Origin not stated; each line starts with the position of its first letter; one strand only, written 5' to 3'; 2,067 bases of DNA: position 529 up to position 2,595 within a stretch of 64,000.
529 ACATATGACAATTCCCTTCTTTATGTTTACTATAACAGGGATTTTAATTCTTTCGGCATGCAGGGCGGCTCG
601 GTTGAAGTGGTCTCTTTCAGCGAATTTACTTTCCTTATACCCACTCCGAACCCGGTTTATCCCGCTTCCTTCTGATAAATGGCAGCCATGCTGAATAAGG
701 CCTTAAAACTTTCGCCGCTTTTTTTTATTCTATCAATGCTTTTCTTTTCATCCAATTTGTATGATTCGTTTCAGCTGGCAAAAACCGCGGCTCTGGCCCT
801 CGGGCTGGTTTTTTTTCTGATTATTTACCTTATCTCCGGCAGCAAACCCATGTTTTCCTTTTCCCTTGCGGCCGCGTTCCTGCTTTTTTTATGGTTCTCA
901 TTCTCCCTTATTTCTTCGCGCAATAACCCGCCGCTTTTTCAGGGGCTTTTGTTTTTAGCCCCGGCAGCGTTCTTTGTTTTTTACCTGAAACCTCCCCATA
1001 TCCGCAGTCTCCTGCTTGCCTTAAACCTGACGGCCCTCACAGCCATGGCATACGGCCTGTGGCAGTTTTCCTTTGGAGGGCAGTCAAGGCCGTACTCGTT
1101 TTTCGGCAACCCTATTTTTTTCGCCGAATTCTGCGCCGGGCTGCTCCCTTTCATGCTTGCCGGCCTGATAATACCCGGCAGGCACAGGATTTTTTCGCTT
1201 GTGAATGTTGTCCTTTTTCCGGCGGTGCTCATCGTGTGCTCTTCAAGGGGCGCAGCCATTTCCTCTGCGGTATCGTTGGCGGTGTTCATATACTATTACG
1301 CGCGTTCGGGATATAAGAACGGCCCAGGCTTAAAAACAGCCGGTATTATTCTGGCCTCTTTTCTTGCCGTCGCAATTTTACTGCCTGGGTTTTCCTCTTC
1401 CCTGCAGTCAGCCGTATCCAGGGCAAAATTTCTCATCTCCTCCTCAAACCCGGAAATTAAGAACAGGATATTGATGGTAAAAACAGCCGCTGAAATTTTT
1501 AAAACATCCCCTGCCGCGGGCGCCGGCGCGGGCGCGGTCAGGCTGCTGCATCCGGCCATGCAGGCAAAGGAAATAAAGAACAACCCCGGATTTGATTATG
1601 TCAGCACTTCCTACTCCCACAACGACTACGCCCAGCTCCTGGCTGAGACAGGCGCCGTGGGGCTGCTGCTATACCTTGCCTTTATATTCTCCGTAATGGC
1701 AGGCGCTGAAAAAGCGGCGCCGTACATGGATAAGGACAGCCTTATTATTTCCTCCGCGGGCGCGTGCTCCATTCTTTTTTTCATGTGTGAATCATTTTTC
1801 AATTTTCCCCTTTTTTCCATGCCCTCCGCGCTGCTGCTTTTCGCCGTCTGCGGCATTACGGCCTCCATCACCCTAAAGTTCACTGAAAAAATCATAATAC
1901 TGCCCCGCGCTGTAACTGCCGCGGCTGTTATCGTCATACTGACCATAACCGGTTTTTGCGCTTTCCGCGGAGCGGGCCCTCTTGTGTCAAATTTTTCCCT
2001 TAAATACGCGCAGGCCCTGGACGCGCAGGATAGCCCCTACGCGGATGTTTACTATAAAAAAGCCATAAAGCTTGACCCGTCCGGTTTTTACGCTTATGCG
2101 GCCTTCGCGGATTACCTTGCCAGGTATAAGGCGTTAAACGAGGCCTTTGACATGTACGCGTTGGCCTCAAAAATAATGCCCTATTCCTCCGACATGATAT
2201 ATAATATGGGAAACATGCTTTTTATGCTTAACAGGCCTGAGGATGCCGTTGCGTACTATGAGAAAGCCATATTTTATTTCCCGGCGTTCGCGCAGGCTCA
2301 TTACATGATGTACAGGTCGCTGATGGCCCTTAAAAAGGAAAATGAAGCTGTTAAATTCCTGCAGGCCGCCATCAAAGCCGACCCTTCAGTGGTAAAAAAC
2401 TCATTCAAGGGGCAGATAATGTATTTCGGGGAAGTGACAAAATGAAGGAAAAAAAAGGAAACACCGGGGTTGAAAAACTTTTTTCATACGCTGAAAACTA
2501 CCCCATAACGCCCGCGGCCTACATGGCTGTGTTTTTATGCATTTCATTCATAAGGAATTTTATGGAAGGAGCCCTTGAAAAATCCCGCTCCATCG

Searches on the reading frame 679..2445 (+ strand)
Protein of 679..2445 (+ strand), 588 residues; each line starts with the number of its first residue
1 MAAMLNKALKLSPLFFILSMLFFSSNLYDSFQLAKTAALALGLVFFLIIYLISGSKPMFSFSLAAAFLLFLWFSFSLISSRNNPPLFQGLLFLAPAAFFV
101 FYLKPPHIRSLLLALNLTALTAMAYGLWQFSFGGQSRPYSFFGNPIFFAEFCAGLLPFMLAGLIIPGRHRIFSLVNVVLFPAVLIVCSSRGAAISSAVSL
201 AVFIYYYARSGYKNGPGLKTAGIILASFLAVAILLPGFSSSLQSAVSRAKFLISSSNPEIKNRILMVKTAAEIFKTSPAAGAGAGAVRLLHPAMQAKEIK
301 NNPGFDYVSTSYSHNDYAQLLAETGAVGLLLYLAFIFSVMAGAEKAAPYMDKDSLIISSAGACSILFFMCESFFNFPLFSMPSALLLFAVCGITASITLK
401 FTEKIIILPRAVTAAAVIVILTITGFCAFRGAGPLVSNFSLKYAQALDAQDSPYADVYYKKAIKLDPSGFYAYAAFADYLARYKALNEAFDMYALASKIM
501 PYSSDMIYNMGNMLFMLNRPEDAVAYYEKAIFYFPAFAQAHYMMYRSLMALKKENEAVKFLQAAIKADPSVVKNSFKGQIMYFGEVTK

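Call 17: search_protein_families(library=pfam, proteins=[window:679-2445:+], max_evalue=0.001)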
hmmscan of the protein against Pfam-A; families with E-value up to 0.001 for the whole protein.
window:679-2445:+ (588 aa): 8 families
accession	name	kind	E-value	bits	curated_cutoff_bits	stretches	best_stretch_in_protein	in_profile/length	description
PF04932.20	Wzy_C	-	3.4e-16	59.8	31.7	1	177-333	3-149/149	O-Antigen ligase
PF00515.34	TPR_1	-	2.9e-11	43.1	27.8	1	508-531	5-28/34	Tetratricopeptide repeat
PF13181.12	TPR_8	-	3.1e-08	33.6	25.7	0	505-531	2-28/34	Tetratricopeptide repeat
PF13414.12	TPR_11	-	5.5e-07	29.6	26.8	0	511-542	1-32/42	TPR repeat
PF07719.23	TPR_2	-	3.1e-06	27.3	27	1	508-535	5-32/34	Tetratricopeptide repeat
PF14559.12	TPR_19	-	1.1e-05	26.1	25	1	515-569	2-56/68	Tetratricopeptide repeat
PF13432.12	TPR_16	-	0.00021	22.1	32.7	1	511-570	4-63/65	Tetratricopeptide repeat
PF12895.13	ANAPC3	-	0.00084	20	27.2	0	495-563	11-81/82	Anaphase-promoting complex, cyclosome, subunit 3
